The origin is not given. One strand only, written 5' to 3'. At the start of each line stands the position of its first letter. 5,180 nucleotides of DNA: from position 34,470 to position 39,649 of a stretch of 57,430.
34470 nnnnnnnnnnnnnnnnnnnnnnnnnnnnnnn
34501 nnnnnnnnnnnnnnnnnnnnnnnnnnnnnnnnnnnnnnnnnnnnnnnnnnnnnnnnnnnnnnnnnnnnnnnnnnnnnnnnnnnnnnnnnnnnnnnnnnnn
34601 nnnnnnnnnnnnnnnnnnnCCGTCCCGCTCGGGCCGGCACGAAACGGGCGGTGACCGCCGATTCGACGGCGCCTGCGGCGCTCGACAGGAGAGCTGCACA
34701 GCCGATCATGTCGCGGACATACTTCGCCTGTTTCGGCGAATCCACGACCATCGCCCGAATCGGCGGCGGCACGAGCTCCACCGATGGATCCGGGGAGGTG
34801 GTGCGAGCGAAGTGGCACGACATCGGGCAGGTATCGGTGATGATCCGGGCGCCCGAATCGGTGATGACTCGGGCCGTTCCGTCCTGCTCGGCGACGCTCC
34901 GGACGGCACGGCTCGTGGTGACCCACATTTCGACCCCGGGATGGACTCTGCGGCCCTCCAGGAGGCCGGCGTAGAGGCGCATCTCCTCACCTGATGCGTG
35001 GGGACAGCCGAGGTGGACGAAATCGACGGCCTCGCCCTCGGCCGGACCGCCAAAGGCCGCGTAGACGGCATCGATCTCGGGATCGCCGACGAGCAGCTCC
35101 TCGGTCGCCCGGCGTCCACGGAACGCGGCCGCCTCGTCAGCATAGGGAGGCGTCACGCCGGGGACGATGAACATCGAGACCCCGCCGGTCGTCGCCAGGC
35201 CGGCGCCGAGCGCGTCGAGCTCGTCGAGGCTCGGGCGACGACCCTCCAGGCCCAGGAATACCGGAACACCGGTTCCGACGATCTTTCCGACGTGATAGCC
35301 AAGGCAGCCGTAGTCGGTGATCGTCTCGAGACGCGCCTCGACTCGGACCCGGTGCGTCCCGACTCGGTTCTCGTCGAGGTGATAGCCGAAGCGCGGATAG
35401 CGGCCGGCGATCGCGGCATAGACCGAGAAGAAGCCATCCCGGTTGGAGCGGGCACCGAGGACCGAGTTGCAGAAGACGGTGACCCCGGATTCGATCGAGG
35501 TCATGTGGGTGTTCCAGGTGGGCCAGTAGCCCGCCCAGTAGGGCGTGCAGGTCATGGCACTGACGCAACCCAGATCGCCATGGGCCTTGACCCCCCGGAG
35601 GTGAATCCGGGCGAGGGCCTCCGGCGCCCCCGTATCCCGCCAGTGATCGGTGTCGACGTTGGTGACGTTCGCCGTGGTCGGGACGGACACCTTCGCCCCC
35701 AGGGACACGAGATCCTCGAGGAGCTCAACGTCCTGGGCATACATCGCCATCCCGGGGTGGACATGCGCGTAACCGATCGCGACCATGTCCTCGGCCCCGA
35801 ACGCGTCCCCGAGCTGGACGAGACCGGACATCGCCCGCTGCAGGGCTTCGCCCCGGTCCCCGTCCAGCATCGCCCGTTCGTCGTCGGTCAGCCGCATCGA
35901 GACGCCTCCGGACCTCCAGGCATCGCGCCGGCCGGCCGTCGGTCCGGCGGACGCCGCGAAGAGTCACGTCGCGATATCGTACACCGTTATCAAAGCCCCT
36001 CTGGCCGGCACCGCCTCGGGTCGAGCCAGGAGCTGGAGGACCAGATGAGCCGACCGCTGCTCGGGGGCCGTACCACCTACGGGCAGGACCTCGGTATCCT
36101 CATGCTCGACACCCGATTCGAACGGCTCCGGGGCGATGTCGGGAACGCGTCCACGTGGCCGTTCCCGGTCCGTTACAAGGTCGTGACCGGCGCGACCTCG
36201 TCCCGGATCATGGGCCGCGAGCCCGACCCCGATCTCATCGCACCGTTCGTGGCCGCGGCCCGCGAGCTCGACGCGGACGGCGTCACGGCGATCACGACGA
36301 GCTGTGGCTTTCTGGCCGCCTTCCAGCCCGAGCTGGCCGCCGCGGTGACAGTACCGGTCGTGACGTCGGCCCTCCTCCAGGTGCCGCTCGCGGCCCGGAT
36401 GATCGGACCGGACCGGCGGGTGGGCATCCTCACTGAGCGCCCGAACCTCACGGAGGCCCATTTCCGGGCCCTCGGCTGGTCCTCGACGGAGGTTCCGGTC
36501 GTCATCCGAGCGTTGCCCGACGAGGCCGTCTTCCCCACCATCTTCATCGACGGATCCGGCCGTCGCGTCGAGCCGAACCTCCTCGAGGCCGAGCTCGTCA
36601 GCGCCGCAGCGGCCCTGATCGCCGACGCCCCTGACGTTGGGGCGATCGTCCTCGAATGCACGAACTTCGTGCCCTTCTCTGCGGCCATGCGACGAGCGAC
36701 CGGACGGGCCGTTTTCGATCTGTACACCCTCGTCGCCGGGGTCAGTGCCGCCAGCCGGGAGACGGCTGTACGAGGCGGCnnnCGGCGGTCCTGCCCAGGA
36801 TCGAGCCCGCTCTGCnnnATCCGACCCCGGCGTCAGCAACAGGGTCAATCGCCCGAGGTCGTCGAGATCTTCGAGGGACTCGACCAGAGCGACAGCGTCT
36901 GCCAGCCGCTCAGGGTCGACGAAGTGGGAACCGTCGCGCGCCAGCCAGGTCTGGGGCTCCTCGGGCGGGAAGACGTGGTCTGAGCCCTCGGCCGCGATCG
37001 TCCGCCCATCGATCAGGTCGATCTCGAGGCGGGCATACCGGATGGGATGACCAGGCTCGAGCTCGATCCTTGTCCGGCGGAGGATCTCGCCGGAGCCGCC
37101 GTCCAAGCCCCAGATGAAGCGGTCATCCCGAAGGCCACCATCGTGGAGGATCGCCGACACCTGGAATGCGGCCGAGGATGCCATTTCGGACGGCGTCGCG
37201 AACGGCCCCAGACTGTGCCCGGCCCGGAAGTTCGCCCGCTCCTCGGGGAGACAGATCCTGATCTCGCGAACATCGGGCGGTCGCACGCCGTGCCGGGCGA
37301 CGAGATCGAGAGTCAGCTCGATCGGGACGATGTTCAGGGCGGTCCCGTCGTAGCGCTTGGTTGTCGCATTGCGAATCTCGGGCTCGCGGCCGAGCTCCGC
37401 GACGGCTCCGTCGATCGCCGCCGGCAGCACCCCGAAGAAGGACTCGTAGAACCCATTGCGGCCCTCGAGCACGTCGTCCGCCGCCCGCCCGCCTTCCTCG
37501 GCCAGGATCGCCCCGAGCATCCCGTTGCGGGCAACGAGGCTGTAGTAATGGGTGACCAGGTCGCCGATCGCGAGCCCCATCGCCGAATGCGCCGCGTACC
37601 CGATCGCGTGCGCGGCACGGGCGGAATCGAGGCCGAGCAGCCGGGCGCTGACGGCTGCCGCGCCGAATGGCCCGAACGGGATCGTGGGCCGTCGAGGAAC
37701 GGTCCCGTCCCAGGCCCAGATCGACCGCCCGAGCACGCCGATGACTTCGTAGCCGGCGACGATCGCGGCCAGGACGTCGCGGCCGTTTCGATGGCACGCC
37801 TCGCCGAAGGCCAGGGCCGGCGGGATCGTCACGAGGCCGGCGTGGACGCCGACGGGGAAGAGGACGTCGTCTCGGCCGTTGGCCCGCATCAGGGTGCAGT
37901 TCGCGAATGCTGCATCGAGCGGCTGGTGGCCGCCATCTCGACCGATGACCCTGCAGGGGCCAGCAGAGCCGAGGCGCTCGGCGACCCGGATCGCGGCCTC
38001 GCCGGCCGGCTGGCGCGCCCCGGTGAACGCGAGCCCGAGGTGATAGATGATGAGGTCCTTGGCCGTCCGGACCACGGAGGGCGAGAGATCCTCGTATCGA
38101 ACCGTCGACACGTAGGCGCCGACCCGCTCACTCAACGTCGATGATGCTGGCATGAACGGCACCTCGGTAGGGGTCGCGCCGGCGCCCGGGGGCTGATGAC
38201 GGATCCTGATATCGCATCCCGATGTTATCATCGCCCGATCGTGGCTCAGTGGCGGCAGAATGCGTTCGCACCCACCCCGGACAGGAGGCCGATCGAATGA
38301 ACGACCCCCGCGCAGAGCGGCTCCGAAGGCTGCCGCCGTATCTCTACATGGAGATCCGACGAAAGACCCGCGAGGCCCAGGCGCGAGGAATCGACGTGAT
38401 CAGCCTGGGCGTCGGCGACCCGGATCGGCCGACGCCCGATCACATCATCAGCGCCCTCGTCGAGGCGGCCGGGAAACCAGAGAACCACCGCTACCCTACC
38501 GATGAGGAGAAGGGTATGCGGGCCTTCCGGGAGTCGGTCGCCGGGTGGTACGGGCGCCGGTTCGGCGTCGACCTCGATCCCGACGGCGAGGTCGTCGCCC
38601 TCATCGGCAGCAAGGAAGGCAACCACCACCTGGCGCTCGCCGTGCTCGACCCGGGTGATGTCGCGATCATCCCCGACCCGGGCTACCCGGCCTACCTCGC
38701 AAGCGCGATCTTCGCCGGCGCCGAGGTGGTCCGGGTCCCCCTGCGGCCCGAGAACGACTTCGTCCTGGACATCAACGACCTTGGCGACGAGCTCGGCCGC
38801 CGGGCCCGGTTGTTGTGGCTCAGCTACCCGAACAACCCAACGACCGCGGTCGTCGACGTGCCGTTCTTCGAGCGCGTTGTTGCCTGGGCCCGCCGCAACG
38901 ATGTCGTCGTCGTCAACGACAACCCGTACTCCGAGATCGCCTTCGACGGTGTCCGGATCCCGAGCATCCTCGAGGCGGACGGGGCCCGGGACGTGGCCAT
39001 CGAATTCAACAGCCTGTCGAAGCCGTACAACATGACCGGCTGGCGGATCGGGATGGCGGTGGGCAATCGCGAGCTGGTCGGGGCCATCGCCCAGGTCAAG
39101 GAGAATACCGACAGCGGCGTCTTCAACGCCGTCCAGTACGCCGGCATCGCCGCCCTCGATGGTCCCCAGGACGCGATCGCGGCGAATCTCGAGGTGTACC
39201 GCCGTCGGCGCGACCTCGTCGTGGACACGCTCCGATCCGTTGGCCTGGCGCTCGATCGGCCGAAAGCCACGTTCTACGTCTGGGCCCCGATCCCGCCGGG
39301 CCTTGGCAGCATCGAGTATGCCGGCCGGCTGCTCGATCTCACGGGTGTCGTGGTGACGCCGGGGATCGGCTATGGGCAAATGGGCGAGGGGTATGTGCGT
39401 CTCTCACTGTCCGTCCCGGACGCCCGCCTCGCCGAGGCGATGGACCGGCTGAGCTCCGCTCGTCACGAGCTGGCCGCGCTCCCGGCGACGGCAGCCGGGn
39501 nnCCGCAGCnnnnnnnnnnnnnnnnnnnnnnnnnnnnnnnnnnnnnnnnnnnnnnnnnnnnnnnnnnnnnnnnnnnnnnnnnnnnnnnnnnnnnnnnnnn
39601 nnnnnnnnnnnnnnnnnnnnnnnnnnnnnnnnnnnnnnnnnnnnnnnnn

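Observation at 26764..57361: GATATC-cored motif marks nearly every promoter region across a ~31-kb block and is absent from the first 23 kb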

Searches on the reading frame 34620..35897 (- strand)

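Call 6: search_protein_families(library=pfam, proteins=[window:34620-35897:-], max_evalue=0.00001)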
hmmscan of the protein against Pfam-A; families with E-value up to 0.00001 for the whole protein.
window:34620-35897:- (426 aa): 2 families
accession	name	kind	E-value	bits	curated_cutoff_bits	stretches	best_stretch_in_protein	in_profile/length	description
PF04412.18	AcnX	-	6.7e-112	374.5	31.5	1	1-410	1-398/400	Aconitase X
PF00330.25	Aconitase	-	8.5e-06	25.4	28.7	0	285-360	335-417/463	Aconitase family (aconitate hydratase)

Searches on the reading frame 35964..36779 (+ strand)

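Call 9: search_protein_families(library=pfam, proteins=[window:35964-36779:+], max_evalue=0.00001)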
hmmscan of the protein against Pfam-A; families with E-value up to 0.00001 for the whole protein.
window:35964-36779:+ (272 aa): 1 family
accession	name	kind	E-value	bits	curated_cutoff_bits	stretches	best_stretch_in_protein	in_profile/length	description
PF01177.27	Asp_Glu_race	-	3e-08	34.1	31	1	81-253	42-203/211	Asp/Glu/Hydantoin racemase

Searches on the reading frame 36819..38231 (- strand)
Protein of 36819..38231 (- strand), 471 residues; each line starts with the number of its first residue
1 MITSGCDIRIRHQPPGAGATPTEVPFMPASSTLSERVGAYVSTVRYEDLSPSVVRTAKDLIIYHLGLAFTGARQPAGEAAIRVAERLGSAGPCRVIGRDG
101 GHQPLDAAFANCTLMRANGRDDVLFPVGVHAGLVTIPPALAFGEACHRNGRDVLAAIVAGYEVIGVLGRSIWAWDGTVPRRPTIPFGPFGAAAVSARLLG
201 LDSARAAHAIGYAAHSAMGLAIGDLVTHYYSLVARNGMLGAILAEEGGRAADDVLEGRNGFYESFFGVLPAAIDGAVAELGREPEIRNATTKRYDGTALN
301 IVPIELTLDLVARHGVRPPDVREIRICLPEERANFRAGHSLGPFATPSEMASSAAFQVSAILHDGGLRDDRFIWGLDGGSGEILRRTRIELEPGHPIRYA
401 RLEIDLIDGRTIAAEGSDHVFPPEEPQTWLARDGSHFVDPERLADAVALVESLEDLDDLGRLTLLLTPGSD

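Call 8: search_protein_families(library=pfam, proteins=[window:36819-38231:-], max_evalue=0.00001)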
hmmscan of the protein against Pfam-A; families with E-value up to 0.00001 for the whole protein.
window:36819-38231:- (471 aa): 1 family
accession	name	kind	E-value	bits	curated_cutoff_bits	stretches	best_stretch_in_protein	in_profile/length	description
PF03972.19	MmgE_PrpD_N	-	4.5e-46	157.5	32.1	1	37-267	3-237/244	MmgE/PrpD N-terminal domain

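Call 49: search_protein_families(library=ncbifam, proteins=[window:36819-38153:-], max_evalue=1e-10)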
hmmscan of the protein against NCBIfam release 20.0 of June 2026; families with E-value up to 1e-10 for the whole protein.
window:36819-38153:- (445 aa): 0 families

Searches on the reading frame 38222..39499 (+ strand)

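Call 8: search_protein_families(library=pfam, proteins=[window:38222-39499:+], max_evalue=0.00001)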
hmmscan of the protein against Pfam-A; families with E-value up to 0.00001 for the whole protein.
window:38222-39499:+ (426 aa): 1 family
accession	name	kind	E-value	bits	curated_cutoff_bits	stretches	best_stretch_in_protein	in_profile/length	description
PF00155.27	Aminotran_1_2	-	1.8e-53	182.5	19.7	1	58-410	2-361/361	Aminotransferase class I and II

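Call 49: search_protein_families(library=ncbifam, proteins=[window:38297-39499:+], max_evalue=1e-10)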
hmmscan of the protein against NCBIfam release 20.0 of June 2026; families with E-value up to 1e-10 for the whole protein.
window:38297-39499:+ (401 aa): 57 families (the best 25 are shown)
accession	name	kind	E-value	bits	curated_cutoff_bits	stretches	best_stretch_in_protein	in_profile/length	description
TIGR03540.1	DapC_direct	equivalog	4.4e-169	562.4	593.25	1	6-386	3-381/383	LL-diaminopimelate aminotransferase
NF006756.0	PRK09276.1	subfamily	6.7e-167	555.3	507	1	6-387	5-384/387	LL-diaminopimelate aminotransferase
NF004611.0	PRK05942.1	equivalog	1.9e-123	412.3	628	1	5-389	8-390/394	aspartate aminotransferase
NF006033.0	PRK08175.1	equivalog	6.3e-120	400.9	647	1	5-384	9-389/407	alanine transaminase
NF006604.0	PRK09148.1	equivalog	6.2e-117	391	648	1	7-382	6-382/406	LL-diaminopimelate aminotransferase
NF005977.0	PRK08068.1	subfamily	8.3e-116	387.4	494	1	5-386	5-384/391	transaminase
NF005815.0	PRK07681.1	equivalog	5.9e-111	371.3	545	1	5-387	5-384/399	LL-diaminopimelate aminotransferase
NF005613.0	PRK07366.1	equivalog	1.5e-109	366.6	486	1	6-387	4-386/391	LL-diaminopimelate aminotransferase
NF006387.0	PRK08636.1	equivalog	6.3e-107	358.1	675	1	5-382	6-391/403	LL-diaminopimelate aminotransferase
NF004937.0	PRK06290.1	equivalog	7.5e-87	291.7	585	1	15-336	25-344/410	LL-diaminopimelate aminotransferase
NF041364.1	GntC_guanitoxin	equivalog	7.3e-78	261.9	415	1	35-387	1-355/356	guanitoxin biosynthesis PLP-dependent (S)-gamma-hydroxy-L-arginine cyclodehydratase GntC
TIGR03537.1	DapC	equivalog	2.7e-76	256.8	453.6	1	36-376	4-337/350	succinyldiaminopimelate transaminase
NF006229.0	PRK08361.1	equivalog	1.9e-67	228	624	1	28-391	29-390/391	aspartate aminotransferase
NF041091.1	asp_aminotase_Arch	equivalog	2.7e-63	214.1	550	1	10-386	5-372/376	aspartate aminotransferase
NF004770.0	PRK06108.1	subfamily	1.4e-60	205.2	422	1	32-387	36-390/396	pyridoxal phosphate-dependent aminotransferase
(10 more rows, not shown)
